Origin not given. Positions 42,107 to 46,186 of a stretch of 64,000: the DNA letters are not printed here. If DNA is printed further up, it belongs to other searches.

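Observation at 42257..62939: About 21-kb run of six same-strand genes for signal-peptide/TM proteins with no recognisable domains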

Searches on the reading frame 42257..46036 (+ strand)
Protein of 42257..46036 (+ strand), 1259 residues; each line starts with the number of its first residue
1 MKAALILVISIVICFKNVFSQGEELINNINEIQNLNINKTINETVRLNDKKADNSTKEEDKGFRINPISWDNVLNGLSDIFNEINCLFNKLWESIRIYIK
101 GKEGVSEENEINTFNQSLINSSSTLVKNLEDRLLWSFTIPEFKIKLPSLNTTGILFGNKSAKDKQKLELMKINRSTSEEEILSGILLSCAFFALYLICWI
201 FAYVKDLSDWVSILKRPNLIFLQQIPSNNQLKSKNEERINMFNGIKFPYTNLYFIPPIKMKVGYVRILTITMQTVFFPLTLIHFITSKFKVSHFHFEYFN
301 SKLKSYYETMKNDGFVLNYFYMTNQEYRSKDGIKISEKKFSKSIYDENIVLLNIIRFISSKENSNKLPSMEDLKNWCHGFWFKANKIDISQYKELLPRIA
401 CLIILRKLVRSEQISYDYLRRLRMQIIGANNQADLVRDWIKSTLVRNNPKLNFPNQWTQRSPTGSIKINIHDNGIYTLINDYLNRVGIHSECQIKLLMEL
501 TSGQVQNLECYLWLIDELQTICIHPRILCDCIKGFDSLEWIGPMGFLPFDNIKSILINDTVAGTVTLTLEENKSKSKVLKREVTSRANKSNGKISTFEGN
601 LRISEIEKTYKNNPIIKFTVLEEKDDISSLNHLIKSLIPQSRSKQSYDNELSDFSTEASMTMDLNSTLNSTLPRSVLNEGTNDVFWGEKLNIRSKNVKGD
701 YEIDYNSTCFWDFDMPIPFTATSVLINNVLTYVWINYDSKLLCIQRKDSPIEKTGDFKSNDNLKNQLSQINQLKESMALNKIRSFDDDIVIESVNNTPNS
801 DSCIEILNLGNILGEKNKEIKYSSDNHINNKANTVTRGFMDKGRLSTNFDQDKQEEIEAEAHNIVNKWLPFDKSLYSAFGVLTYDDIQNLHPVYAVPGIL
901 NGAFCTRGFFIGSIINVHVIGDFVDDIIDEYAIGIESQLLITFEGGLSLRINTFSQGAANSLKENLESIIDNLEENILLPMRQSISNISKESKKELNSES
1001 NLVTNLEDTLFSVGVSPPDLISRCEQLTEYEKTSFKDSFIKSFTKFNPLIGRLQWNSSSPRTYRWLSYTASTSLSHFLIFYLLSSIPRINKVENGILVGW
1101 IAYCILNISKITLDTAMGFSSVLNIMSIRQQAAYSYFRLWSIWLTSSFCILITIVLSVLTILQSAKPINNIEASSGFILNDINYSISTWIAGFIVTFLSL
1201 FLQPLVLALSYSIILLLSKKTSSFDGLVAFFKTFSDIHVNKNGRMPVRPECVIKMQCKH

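Call 4: search_protein_families(library=pfam, proteins=[window:42257-46036:+], max_evalue=1)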
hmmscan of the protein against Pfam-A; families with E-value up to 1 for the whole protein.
window:42257-46036:+ (1259 aa): 1 family
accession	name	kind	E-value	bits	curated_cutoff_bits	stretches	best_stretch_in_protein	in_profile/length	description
PF14585.11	CagY_I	-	0.054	14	25.8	1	818-860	30-61/65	CagY type 1 repeat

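Call 7: list_cluster_members(proteins=[window:42257-46033:+, window:46606-48543:+, window:49281-50276:+, window:50604-51323:-, window:52336-58152:+, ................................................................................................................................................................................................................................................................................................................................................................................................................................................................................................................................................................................, window:61401-62936:+, window:36346-40164:+, window:40559-41620:+])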
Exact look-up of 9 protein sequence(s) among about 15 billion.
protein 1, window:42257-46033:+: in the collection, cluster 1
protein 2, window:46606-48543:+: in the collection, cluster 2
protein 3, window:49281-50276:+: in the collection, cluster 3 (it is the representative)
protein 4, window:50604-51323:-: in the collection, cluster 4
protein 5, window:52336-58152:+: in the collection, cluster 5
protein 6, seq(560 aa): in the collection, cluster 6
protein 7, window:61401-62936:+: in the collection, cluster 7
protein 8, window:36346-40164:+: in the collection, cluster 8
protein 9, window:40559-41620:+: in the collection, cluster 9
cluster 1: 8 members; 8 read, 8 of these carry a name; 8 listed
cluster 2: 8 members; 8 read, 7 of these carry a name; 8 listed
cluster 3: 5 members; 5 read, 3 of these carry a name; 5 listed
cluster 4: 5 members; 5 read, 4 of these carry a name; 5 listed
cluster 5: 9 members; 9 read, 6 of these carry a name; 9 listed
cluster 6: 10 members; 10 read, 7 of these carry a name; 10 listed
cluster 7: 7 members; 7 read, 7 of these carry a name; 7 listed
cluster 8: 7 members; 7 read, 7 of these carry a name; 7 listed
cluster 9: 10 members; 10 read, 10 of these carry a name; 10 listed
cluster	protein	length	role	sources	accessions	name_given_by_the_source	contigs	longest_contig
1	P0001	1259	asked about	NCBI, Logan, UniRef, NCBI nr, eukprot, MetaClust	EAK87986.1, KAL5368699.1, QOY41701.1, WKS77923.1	hypothetical protein [Cryptosporidium parvum Iowa II] | Uncharacterized protein n=2 Tax=Cryptosporidium parvum TaxID=5807 RepID=Q5CRI1_CRYPI | QOY41701.1 hypothetical protein CPATCC_002288 [Cryptosporidium parvum]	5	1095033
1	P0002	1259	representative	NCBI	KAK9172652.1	Uncharacterized protein cmbei_5002680 [Cryptosporidium meleagridis]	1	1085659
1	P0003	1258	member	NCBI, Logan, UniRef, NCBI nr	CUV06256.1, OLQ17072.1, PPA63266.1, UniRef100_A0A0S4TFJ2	unnamed protein product [Cryptosporidium hominis] | Uncharacterized protein n=2 Tax=Cryptosporidium hominis TaxID=237895 ... | putative integral membrane protein [Cryptosporidium hominis]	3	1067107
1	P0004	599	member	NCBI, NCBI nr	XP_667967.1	hypothetical protein [Cryptosporidium hominis TU502]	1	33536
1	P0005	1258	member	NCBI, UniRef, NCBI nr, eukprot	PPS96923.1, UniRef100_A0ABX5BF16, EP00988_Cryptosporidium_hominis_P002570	Uncharacterized protein GY17_00001457 [Cryptosporidium hominis] | Uncharacterized protein n=1 Tax=Cryptosporidium hominis TaxID=237895 ... | PPS96923.1 Uncharacterized protein GY17_00001457 [Cryptosporidium hominis]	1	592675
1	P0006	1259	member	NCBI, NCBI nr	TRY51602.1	Uncharacterized protein CTYZ_00003443 [Cryptosporidium tyzzeri]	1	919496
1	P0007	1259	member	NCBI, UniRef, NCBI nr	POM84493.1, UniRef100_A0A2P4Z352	hypothetical protein CmeUKMEL1_12670 [Cryptosporidium meleagridis] | Integral membrane protein n=1 Tax=Cryptosporidium meleagridis TaxID=93969 ...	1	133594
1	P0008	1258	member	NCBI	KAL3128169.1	putative signal peptide-containing protein [Cryptosporidium hominis]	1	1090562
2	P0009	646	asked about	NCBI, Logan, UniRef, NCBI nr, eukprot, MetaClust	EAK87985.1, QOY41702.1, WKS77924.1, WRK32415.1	hypothetical protein [Cryptosporidium parvum Iowa II] | Uncharacterized protein n=2 Tax=Cryptosporidium parvum TaxID=5807 RepID=Q5CRI0_CRYPI | QOY41702.1 hypothetical protein CPATCC_002289 [Cryptosporidium parvum]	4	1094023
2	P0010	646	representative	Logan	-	-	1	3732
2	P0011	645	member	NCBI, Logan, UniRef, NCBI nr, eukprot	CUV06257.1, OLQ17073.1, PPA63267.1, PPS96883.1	unnamed protein product [Cryptosporidium hominis] | Uncharacterized protein n=1 Tax=Cryptosporidium hominis TaxID=237895 ... | hypothetical protein ChTU502y2012_392g0100 [Cryptosporidium hominis]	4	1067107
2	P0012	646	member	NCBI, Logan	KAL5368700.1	putative signal peptide-containing protein [Cryptosporidium parvum]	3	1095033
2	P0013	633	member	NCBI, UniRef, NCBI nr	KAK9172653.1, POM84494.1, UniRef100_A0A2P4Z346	hypothetical protein CmeUKMEL1_12675 [Cryptosporidium meleagridis] | Integral membrane protein n=1 Tax=Cryptosporidium meleagridis TaxID=93969 ...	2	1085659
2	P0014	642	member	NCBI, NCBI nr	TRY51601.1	Uncharacterized protein CTYZ_00003444 [Cryptosporidium tyzzeri]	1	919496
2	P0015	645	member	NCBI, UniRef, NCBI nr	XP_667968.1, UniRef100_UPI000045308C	hypothetical protein [Cryptosporidium hominis TU502] | hypothetical protein n=1 Tax=Cryptosporidium hominis (strain TU502) TaxID=353151 ...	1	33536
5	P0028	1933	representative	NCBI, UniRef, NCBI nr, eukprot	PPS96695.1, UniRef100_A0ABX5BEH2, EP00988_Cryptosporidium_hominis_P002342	Uncharacterized protein GY17_00001461 [Cryptosporidium hominis] | Uncharacterized protein n=1 Tax=Cryptosporidium hominis TaxID=237895 ... | PPS96695.1 Uncharacterized protein GY17_00001461 [Cryptosporidium hominis]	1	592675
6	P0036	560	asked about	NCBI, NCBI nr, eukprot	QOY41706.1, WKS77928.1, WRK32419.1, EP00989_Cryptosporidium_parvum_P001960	Uncharacterized protein cpbgf_5002730 [Cryptosporidium parvum] | Uncharacterized protein CPATCC_0024550 [Cryptosporidium parvum] | QOY41706.1 hypothetical protein CPATCC_002294 [Cryptosporidium parvum]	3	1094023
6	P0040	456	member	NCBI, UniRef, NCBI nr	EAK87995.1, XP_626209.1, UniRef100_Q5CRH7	hypothetical protein [Cryptosporidium parvum Iowa II] | Uncharacterized protein n=2 Tax=Cryptosporidium parvum TaxID=5807 RepID=Q5CRH7_CRYPI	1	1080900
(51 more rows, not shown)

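Call 42: search_solved_structures(query=window:42257-46033:+, max_evalue=1)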
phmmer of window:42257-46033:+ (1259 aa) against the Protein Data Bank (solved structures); distinct sequences matched with E-value up to 1: 1.
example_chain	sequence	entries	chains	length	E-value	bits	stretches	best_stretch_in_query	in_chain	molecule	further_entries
8szb_F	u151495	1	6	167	0.64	10.7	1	1108-1201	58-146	Ninjurin-2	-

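Call 52: find_encoding_contigs(protein=P0028, flank=10000, max_places=1)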
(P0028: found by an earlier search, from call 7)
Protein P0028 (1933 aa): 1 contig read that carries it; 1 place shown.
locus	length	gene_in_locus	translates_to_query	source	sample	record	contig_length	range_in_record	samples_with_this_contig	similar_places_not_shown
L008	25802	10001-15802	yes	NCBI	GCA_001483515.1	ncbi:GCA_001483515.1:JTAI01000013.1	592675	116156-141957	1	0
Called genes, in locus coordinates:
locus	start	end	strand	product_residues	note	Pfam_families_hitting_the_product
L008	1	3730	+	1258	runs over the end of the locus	-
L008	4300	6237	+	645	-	-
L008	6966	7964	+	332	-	-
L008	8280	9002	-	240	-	-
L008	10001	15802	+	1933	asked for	-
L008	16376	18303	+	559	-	-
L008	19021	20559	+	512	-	-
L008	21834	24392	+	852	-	-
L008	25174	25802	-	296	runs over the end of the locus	-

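Call 70: search_protein_representatives(protein=window:42434-46033:+)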
Query: 1200 residues. Proteins with E-value up to 0.001 (for the whole library): 3; up to 1e-10: 3; up to 1e-30: 3. The best 3 are listed.
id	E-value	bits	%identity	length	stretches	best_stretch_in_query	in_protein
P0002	0.0e+00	2516.8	93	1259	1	1-1200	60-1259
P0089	0.0e+00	1219.0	63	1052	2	274-923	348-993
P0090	1.2e-245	834.6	40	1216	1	13-1197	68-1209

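Call 72: list_cluster_members(proteins=[P0089, P0090, P0088, P0079, P0081])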
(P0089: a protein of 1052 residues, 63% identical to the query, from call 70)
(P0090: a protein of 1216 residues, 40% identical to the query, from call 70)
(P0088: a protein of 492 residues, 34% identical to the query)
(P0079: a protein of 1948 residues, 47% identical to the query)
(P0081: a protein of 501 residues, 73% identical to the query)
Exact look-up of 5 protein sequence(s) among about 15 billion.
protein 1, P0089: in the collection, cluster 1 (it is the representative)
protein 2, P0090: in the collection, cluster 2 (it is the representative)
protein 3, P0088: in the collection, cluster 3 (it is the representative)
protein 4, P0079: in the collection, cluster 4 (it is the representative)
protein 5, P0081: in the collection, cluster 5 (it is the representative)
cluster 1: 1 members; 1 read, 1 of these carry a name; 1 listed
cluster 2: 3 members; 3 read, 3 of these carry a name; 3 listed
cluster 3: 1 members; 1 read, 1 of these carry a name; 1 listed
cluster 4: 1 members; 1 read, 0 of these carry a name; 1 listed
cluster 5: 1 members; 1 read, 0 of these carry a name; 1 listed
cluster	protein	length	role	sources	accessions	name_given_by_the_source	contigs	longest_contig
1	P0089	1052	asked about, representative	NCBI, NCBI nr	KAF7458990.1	putative integral membrane protein [Cryptosporidium felis]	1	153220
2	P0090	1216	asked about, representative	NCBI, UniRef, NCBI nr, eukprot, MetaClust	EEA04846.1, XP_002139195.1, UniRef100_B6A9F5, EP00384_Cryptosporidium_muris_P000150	uncharacterized protein CMU_039130 [Cryptosporidium muris RN66] | Uncharacterized protein n=1 Tax=Cryptosporidium muris (strain RN66) TaxID=441375 ... | XP_002139195.1 hypothetical protein [Cryptosporidium muris RN66]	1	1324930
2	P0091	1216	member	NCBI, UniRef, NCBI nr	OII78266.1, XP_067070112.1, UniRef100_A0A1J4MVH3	hypothetical protein cand_034910 [Cryptosporidium andersoni] | Uncharacterized protein n=1 Tax=Cryptosporidium andersoni TaxID=117008 ...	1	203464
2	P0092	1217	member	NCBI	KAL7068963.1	hypothetical protein ACR3K2_04960 [Cryptosporidium serpentis]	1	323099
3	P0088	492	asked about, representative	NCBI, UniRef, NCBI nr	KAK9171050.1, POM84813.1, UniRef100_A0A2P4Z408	hypothetical protein CmeUKMEL1_14270 [Cryptosporidium meleagridis] | Uncharacterized protein n=1 Tax=Cryptosporidium meleagridis TaxID=93969 ...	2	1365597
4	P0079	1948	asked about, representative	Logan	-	-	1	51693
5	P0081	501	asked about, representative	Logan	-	-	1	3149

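Call 86: find_encoding_contigs(protein=P0092, flank=10000, max_places=1)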
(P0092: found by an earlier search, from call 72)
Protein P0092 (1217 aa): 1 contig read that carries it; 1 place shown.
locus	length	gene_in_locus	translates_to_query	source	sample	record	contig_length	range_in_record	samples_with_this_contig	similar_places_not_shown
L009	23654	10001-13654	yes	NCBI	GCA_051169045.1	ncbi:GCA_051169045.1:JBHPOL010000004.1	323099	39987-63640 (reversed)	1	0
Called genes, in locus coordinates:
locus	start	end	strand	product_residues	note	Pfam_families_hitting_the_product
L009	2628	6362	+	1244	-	-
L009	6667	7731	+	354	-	PF08240:ADH_N, PF00107:ADH_zinc_N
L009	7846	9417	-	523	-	PF25342:GT_PLOD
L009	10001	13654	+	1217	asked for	-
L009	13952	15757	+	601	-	-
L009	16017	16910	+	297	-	-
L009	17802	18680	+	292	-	-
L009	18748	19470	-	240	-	-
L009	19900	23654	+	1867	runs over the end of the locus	-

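Call 93: predict_structure(alignment_id=A3)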
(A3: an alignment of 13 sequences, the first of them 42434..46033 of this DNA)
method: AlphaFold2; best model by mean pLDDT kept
length: 1200 residues; sequences in the alignment: 13
mean_pLDDT: 33.8   pTM: 0.28
mean pLDDT of the five models: 33.8, 33.6, 32.4, 31.8, 30.2
residues with pLDDT >= 90: 0; 70-90: 14; 50-70: 102; < 50: 1084
segments of 3 or more residues with pLDDT < 50: 1-201, 203-270, 272-405, 425-446, 456-460, 469-484, 513-553, 575-856, 865-874, 882-891, 913-1200
pLDDT, mean of each block of 10 residues (from residue 1): 29 41 44 38 28 22 23 24 25 29 32 28 31 35 27 25 29 41 36 38 47 37 34 30 34 29 31 38 28 31 35 31 27 35 36 32 28 37 38 31 52 67 45 39 48 51 56 31 50 65 68 34 22 22 30 63 57 48 24 21 21 28 22 22 22 21 25 27 25 28 34 27 23 22 21 22 23 20 22 23 23 27 25 20 20 42 48 48 43 53 57 42 32 29 30 29 34 34 26 24 28 35 38 40 41 35 31 38 43 44 38 31 36 39 38 37 31 33 31 24
secondary structure, 60 per line:
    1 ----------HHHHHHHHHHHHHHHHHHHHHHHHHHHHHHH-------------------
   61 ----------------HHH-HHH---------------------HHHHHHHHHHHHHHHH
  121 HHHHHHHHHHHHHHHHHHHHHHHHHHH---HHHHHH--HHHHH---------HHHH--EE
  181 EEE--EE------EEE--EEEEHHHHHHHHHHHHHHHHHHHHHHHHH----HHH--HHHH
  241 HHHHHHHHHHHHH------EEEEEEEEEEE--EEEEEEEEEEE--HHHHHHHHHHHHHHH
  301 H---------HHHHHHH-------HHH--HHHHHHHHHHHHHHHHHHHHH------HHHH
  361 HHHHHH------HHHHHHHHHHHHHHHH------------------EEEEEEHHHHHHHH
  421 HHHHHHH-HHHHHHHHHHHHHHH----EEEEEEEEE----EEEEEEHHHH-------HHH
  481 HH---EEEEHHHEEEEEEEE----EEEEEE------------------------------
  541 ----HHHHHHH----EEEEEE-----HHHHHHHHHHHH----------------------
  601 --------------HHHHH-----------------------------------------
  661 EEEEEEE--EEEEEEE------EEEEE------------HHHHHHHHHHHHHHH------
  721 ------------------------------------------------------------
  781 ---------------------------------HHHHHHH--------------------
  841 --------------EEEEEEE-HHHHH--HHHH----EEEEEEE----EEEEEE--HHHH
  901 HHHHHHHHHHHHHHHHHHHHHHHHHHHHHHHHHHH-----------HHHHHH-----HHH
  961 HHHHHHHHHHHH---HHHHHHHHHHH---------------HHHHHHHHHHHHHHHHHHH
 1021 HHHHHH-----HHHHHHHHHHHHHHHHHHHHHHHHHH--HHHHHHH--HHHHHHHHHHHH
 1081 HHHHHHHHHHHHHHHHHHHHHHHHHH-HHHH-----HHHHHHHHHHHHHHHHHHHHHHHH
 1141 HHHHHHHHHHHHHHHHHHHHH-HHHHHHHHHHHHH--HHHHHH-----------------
elements in order (helices of 4 or more, strands of 3 or more residues): H11-41 H105-147 H151-156 H159-163 H173-176 E179-183 E194-196 E199-202 H203-227 H237-253 E260-270 E273-283 H286-301 H311-317 H330-350 H357-366 H373-388 E407-412 H413-427 H429-443 E448-456 E461-466 H467-470 H478-482 E486-489 E493-500 E505-510 H545-551 E556-561 H567-578 H615-619 E661-667 E670-676 E683-687 H700-714 H814-820 E855-861 H863-867 H870-873 E878-884 E889-894 H897-935 H947-952 H958-972 H976-986 H1002-1026 H1032-1057 H1060-1066 H1069-1106 H1108-1111 H1117-1161 H1163-1175 H1178-1183
